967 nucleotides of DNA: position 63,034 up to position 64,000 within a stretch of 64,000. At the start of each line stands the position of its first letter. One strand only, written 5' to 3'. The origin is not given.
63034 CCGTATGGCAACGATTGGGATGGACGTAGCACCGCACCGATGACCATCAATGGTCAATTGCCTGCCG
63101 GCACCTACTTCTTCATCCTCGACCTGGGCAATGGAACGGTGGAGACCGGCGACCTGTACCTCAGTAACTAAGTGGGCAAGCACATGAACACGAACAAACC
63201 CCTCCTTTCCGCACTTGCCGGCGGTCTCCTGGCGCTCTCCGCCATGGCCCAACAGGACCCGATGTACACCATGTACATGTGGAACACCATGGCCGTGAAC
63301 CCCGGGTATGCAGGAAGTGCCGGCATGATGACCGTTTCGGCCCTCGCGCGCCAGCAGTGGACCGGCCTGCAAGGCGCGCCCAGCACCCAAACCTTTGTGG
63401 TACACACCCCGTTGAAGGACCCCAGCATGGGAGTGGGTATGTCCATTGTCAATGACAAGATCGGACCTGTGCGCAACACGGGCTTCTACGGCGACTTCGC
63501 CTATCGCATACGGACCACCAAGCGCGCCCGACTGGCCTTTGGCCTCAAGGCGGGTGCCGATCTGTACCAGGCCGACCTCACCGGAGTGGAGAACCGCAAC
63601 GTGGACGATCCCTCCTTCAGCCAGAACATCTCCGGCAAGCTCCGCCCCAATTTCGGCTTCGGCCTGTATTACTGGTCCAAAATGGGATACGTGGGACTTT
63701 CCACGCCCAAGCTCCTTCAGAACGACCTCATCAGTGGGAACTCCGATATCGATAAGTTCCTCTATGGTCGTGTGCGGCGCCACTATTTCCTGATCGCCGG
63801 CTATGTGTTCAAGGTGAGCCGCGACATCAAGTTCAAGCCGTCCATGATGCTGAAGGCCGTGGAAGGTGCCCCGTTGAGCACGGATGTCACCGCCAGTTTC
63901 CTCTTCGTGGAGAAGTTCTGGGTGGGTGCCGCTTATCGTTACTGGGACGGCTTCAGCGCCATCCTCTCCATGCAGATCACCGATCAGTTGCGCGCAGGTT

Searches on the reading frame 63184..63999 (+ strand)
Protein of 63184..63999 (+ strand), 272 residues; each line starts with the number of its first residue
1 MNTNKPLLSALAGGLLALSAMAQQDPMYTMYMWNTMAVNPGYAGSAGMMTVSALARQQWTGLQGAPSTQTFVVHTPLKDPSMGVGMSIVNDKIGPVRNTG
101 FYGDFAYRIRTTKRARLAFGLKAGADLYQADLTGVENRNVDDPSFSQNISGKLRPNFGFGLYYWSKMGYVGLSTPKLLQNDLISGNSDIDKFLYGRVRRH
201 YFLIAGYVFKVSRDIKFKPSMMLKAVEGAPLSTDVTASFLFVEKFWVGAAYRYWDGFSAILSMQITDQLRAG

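Call 92: search_protein_families(library=pfam, proteins=[window:63184-63999:+], max_evalue=1)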
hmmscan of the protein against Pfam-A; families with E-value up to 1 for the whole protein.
window:63184-63999:+ (272 aa): 1 family
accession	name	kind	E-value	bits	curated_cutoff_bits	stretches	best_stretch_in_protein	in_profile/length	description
PF11751.14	PorP_SprF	-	1.2e-75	255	22.3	1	21-272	2-249/273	Type IX secretion system membrane protein PorP/SprF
